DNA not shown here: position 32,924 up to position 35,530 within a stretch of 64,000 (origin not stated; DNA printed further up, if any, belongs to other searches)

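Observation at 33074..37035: Two adjacent nucleotide-sugar enzymes each carry a C-terminal GAF domain (HddA-GmhA-GAF and epimerase-GAF)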

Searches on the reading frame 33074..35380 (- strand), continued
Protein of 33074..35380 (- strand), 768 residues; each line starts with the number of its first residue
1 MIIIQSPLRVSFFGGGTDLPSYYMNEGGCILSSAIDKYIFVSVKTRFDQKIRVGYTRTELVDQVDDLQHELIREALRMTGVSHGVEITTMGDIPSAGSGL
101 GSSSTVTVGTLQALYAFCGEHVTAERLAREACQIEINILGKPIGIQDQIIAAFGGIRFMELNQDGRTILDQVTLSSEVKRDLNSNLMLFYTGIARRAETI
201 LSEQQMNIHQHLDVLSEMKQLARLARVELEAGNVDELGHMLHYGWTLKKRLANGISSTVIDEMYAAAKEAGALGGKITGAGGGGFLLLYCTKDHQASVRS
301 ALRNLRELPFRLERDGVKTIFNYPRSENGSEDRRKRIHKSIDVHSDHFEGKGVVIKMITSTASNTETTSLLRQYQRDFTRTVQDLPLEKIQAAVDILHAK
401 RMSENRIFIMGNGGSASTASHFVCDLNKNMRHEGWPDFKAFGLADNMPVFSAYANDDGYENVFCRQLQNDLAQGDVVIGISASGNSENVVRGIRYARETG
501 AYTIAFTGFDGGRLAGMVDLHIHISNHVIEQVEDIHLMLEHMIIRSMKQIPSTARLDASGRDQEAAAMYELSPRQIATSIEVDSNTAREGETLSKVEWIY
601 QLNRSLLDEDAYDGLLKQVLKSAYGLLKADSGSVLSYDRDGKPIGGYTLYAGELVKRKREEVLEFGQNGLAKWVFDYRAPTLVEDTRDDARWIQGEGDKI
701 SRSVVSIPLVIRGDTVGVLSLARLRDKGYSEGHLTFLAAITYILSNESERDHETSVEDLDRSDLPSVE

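Call 21: search_solved_structures(query=window:33074-35380:-, max_evalue=0.001, show_alignments=0)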
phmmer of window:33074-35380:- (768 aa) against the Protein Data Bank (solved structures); distinct sequences matched with E-value up to 0.001: 36.
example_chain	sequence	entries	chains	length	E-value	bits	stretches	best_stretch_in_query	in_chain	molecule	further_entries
4usm_A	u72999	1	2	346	3.4e-41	144.7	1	4-294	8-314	PUTATIVE SUGAR KINASE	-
4usk_A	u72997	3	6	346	1.7e-40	142.4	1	4-294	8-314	PUTATIVE SUGAR KINASE | SUGAR KINASE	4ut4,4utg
3k85_A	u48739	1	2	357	3.4e-40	141.4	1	5-317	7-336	D-glycero-D-manno-heptose 1-phosphate kinase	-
4n3o_A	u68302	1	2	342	4.5e-31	111.2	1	4-318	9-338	Putative D-glycero-D-manno-heptose 7-phosphate kinase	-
1x94_A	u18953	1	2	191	2.4e-25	92.3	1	384-547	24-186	putative Phosphoheptose isomerase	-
2i22_A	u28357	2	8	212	8e-25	90.6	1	384-547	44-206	Phosphoheptose isomerase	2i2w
5i01_A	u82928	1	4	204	1e-22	83.6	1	390-543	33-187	Phosphoheptose isomerase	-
5by2_A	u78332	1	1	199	8.6e-22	80.5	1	370-544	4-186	Phosphoheptose isomerase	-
9iip_A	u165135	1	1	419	9.3e-22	80.4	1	76-300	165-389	L-fucokinase/L-fucose-1-P guanylyltransferase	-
1x92_A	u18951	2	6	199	1.3e-21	80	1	384-543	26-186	PHOSPHOHEPTOSE ISOMERASE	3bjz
5ltz_A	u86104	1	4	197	5.5e-21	77.9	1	371-544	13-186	Phosphoheptose isomerase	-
5lu7_A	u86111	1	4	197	1e-20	77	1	371-544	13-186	Phosphoheptose isomerase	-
2x3y_A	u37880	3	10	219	1.3e-20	76.6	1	368-544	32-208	PHOSPHOHEPTOSE ISOMERASE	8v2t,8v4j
5yys_A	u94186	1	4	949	1.3e-20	76.6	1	76-300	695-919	L-fucokinase, L-fucose-1-P guanylyltransferase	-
2xbl_A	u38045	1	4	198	1.4e-20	76.5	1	370-544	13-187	PHOSPHOHEPTOSE ISOMERASE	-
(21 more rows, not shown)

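Call 45: find_related_loci(query=A4, collection=genome_contigs, flank=8000)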
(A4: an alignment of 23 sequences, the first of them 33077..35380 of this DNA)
Query A4 (768 aa) in genome_contigs; peptide patterns used: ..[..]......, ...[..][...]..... (x = any residue, [..] = any of these).
599 stretches matched a pattern (row limit reached: there are more); 584 encode a relative of the query (tblastn E <= 1e-3); the best 80 are kept; 80 distinct loci.
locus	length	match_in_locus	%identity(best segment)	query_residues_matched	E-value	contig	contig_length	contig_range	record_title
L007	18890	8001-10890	66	1-768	0e+0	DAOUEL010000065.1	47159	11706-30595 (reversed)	MAG TPA_asm: Anaerolineales bacterium isolate N6_281 k139_1073380, whole genome shotgun sequence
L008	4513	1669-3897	48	1-745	0e+0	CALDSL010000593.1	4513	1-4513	MAG TPA_asm: uncultured Anaerolineaceae bacterium isolate SRR3330211_bin.78_CONCOCT_v1.1_MAG genome assembly, contig: ER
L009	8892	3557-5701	48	1-745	0e+0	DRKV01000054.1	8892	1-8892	MAG TPA_asm: Chloroflexota bacterium isolate HyVt-449 HyVt-449_k145_1144327, whole genome shotgun sequence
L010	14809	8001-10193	48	1-747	0e+0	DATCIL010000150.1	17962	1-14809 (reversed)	MAG TPA_asm: Anaerolineales bacterium isolate SMAG_U7858 k141_2370322, whole genome shotgun sequence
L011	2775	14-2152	45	1-755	0e+0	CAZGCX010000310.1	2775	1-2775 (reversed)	MAG TPA_asm: uncultured Anaerolineaceae bacterium isolate SRP214966_co2_109 genome assembly, contig: NODE_86912_length_2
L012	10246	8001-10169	47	1-745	0e+0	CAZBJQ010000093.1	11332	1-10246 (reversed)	MAG TPA_asm: uncultured Anaerolineaceae bacterium isolate binchicken_co376_247 genome assembly, contig: NODE_6580_length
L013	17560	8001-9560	56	1-553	0e+0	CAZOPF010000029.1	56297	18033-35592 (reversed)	MAG TPA_asm: uncultured Ardenticatenaceae bacterium isolate binchicken_co274_488 genome assembly, contig: NODE_1469_leng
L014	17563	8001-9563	55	1-554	0e+0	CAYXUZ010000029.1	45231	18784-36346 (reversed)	MAG TPA_asm: uncultured Ardenticatenaceae bacterium isolate binchicken_co179_187 genome assembly, contig: NODE_2306_leng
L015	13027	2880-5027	46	1-745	0e+0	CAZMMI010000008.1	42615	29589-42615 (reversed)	MAG TPA_asm: uncultured Anaerolinea sp. isolate SRP294416_co1_257 genome assembly, contig: NODE_1385_length_42615_cov_21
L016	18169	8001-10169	48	1-750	0e+0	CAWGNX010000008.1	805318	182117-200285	MAG: uncultured Chloroflexia bacterium isolate MFD09779.bin.1.231 genome assembly, contig: contig_9602, whole genome sho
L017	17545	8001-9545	58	1-551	0e+0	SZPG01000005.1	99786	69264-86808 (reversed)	Chloroflexi bacterium CFX6 ZYPT4scaffold_232, whole genome shotgun sequence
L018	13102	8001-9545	58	1-551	0e+0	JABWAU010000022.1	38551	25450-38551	MAG: Anaerolineales bacterium isolate MAG_12 scaffold_876, whole genome shotgun sequence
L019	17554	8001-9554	55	1-549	0e+0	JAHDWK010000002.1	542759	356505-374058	MAG: Anaerolineae bacterium isolate CHL1 NODE_18_length_542759_cov_204.207940, whole genome shotgun sequence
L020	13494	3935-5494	57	1-551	0e+0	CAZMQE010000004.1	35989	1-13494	MAG TPA_asm: uncultured Anaerolinea sp. isolate binchicken_co197_367 genome assembly, contig: NODE_1369_length_35989_cov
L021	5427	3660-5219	56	1-551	0e+0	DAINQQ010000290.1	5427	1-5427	MAG TPA_asm: Flavitalea sp. isolate CTOTU21639 NODE_9842_length_5427_cov_3.298027, whole genome shotgun sequence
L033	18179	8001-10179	54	1-745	1e-180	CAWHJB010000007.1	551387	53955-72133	MAG: uncultured Chloroflexia bacterium isolate MFD02923.bin.2.67 genome assembly, contig: contig_23809, whole genome sho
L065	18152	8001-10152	65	1-745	1e-124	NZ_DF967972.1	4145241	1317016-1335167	Longilinea arvoryzae strain KOME-1, whole genome shotgun sequence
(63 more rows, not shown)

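Call 57: search_protein_families(library=pfam, proteins=[L065:5602-7020:+, L065:7072-8004:+, L065:8001-8975:+, L065:8995-10191:+, L065:10213-11013:-, L065:11701-12969:+, L065:13012-14655:+, L065:15119-16597:+, L065:3781-4899:-], max_evalue=0.0001)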
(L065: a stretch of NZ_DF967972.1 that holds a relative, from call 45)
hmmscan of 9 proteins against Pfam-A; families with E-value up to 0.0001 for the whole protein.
L065:5602-7020:+ (472 aa): 2 families
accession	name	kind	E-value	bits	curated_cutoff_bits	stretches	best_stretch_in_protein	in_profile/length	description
PF02397.22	Bac_transf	-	1.4e-60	204.3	27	1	279-466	1-178/179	Bacterial sugar transferase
PF13727.12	CoA_binding_3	-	3.6e-11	43.8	25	1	80-228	17-161/175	CoA-binding domain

L065:7072-8004:+ (310 aa): 8 families
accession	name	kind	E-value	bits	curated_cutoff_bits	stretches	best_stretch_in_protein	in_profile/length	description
PF01370.27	Epimerase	-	1.7e-61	208.1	20.9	1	3-236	1-240/240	NAD dependent epimerase/dehydratase family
PF16363.11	GDP_Man_Dehyd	-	3.9e-52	178.2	27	1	4-299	1-332/332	GDP-mannose 4,6 dehydratase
PF01073.25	3Beta_HSD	-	1e-17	64.5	22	1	4-224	1-229/280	3-beta hydroxysteroid dehydrogenase/isomerase family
PF04321.23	RmlD_sub_bind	-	4e-15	56.1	27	1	1-175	1-155/287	RmlD substrate binding domain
PF02719.21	Polysacc_synt_2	-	1e-14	54.8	20.2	1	3-259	1-252/293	Polysaccharide biosynthesis protein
PF13460.12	NAD_binding_10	-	9.7e-09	35.8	27.2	1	7-171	1-146/184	NAD(P)H-binding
PF07993.18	NAD_binding_4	-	5.7e-07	29.4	20.1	1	65-179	88-212/258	Male sterility protein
PF05368.20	NmrA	-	2.3e-06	27.8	27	1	2-160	4-142/298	NmrA-like family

L065:8001-8975:+ (324 aa): 2 families
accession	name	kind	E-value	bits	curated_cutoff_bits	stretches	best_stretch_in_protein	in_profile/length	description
PF00288.32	GHMP_kinases_N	-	8.2e-18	64.8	22.3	1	77-154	12-87/87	GHMP kinases N terminal domain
PF08544.19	GHMP_kinases_C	-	1.7e-11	44.8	21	1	225-303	2-81/85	GHMP kinases C terminal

L065:8995-10191:+ (398 aa): 5 families
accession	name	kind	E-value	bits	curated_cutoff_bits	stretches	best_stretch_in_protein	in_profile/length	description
PF13580.11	SIS_2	-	1.4e-17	64.4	27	1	14-149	1-138/138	SIS domain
PF13185.12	GAF_2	-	1.8e-15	57.8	28.6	1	248-382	2-128/136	GAF domain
PF01590.32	GAF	-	5.3e-13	50.1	22.4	1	249-386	1-130/133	GAF domain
PF01380.27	SIS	-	1.9e-11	44.3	25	1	104-171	43-110/131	SIS domain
PF13492.12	GAF_3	-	7.5e-08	33.3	27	1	250-386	2-124/129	GAF domain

L065:10213-11013:- (266 aa): 4 families
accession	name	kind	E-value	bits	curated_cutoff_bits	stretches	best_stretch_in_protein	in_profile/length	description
PF13242.12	Hydrolase_like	-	3.3e-15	56.2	22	1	181-257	1-75/75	HAD-hyrolase-like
PF00702.32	Hydrolase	-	4.6e-09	37.4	26.4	1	96-221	83-191/191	haloacid dehalogenase-like hydrolase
PF13419.12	HAD_2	-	1.8e-06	28.6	23.8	1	178-223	129-174/178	Haloacid dehalogenase-like hydrolase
PF08645.17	PNK3P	-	5e-06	26.8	22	1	90-211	6-127/161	Polynucleotide kinase 3 phosphatase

L065:11701-12969:+ (422 aa): 3 families
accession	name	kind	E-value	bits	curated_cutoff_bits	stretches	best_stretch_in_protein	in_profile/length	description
PF00535.33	Glycos_transf_2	-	7.3e-33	114.3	23.3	1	25-191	1-164/168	Glycosyl transferase family 2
PF13641.12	Glyco_tranf_2_3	-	1.5e-09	38.7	27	1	24-134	3-111/230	Glycosyltransferase like family 2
PF10111.15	Glyco_tranf_2_2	-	3.8e-09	36.9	27.3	1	25-127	1-99/276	Glycosyltransferase like family 2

L065:13012-14655:+ (547 aa): 1 family
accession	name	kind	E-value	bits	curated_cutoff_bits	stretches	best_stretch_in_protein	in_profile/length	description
PF04055.27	Radical_SAM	-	2.6e-28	99.7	29.5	1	277-439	1-166/166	Radical SAM superfamily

L065:15119-16597:+ (492 aa): 2 families
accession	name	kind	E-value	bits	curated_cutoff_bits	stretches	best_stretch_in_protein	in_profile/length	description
PF00501.34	AMP-binding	-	6.4e-66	223.1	29.9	1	12-355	8-384/384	AMP-binding enzyme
PF13193.12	AMP-binding_C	-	1.2e-20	74.7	24.5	1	405-480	1-76/76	AMP-binding enzyme C-terminal domain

L065:3781-4899:- (372 aa): 1 family
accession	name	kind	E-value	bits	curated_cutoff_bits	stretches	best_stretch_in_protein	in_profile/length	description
PF09949.15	APP1_cat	-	4.1e-41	140.9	27.1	1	163-313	1-154/154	Phosphatidate phosphatase APP1, catalytic domain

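Call 67: find_homologous_proteins(query=L065:8995-10191:+, max_evalue=1e-10)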
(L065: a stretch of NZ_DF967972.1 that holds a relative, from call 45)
Query L065:8995-10191:+ (398 aa): 1013 proteins with E <= 1e-10 among 8000 candidates; the best 120 are listed.
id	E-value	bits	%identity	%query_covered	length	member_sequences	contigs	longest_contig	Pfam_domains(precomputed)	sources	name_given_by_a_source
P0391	6.5e-228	774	91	96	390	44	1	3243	PF01380.28,PF13185.13,PF13580.12,PF01590.33,PF13492.13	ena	-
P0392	7.2e-228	774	90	97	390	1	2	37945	PF01380.28,PF13185.13,PF13580.12,PF01590.33,PF13492.13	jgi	jgi:D-sedoheptulose 7-phosphate isomerase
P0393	1.5e-227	773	89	97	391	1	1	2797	PF01380.28,PF13185.13,PF13580.12,PF01590.33,PF13492.13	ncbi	-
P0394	7.6e-226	767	90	97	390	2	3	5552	PF01380.28,PF13185.13,PF13580.12,PF01590.33,PF13492.13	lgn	-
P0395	2.3e-220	749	87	97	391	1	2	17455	PF01380.28,PF13185.13,PF13580.12,PF01590.33,PF13492.13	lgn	-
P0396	4.7e-219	745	87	97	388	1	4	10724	PF01380.28,PF13185.13,PF13580.12,PF01590.33,PF13492.13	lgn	-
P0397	2.4e-215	733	86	97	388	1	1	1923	PF01380.28,PF13185.13,PF13580.12,PF01590.33,PF13492.13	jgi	jgi:D-sedoheptulose 7-phosphate isomerase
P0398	1.8e-210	717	82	97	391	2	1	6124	PF01380.28,PF13185.13,PF13580.12,PF01590.33,PF13492.13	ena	-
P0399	8.2e-207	705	80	98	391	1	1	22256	PF01380.28,PF13185.13,PF13580.12,PF01590.33,PF13492.13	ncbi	-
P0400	6.8e-174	596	70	96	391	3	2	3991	PF01380.28,PF13185.13,PF13580.12,PF01590.33,PF13492.13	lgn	-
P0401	5.7e-166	570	66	97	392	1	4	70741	PF01380.28,PF13185.13,PF13580.12,PF01590.33,PF13492.13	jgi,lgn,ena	-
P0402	2.3e-162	558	64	96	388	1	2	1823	PF01380.28,PF13185.13,PF13580.12,PF01590.33,PF13492.13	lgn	-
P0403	1.8e-161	555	64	96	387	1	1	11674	PF01380.28,PF13185.13,PF13580.12,PF01590.33,PF13492.13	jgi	jgi:D-sedoheptulose 7-phosphate isomerase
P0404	3.4e-158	545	65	98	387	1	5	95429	PF01380.28,PF13185.13,PF13580.12,PF01590.33,PF13492.13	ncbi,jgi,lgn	-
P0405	1.6e-157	542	63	96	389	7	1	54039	PF01380.28,PF13185.13,PF13580.12,PF01590.33,PF13492.13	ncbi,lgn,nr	ncbi:MAG: SIS domain-containing protein [Anaerolineaceae bacterium]|nr:SIS domain-containing protein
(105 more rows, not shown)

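Call 72: find_encoding_contigs(protein=P0001, flank=6000, max_places=2)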
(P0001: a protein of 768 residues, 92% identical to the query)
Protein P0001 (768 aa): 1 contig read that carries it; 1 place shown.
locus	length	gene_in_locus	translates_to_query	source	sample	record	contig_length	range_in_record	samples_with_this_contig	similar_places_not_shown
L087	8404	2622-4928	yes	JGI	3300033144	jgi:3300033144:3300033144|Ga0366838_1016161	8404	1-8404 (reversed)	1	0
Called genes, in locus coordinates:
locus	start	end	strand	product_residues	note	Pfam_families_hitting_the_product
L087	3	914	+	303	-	?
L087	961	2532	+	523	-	PF01073:3Beta_HSD, PF01370:Epimerase, PF02719:Polysacc_synt_2, PF04321:RmlD_sub_bind, PF16363:GDP_Man_Dehyd, PF07993:NAD_binding_4, PF01590:GAF, PF13185:GAF_2, +2 more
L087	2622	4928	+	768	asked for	PF00288:GHMP_kinases_N, PF08544:GHMP_kinases_C, PF13580:SIS_2, PF01380:SIS (weak), PF01590:GAF, PF13185:GAF_2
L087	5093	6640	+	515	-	PF02310:B12-binding, PF04055:Radical_SAM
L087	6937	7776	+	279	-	-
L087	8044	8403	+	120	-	?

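Call 73: find_encoding_contigs(protein=P0004, flank=6000, max_places=1)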
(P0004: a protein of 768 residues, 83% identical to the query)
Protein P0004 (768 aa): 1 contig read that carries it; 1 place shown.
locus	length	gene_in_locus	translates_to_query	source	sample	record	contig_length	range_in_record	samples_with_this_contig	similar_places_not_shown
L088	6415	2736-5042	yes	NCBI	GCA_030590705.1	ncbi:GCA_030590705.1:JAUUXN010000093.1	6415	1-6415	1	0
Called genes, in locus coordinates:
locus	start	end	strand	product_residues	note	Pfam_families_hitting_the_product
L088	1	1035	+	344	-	?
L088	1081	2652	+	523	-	PF01073:3Beta_HSD, PF01370:Epimerase, PF02719:Polysacc_synt_2, PF04321:RmlD_sub_bind, PF16363:GDP_Man_Dehyd, PF01590:GAF, PF13185:GAF_2, PF13492:GAF_3, +1 more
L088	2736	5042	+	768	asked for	PF00288:GHMP_kinases_N, PF08544:GHMP_kinases_C, PF13580:SIS_2, PF01380:SIS (weak), PF01590:GAF, PF13185:GAF_2, PF13492:GAF_3 (weak)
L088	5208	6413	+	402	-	?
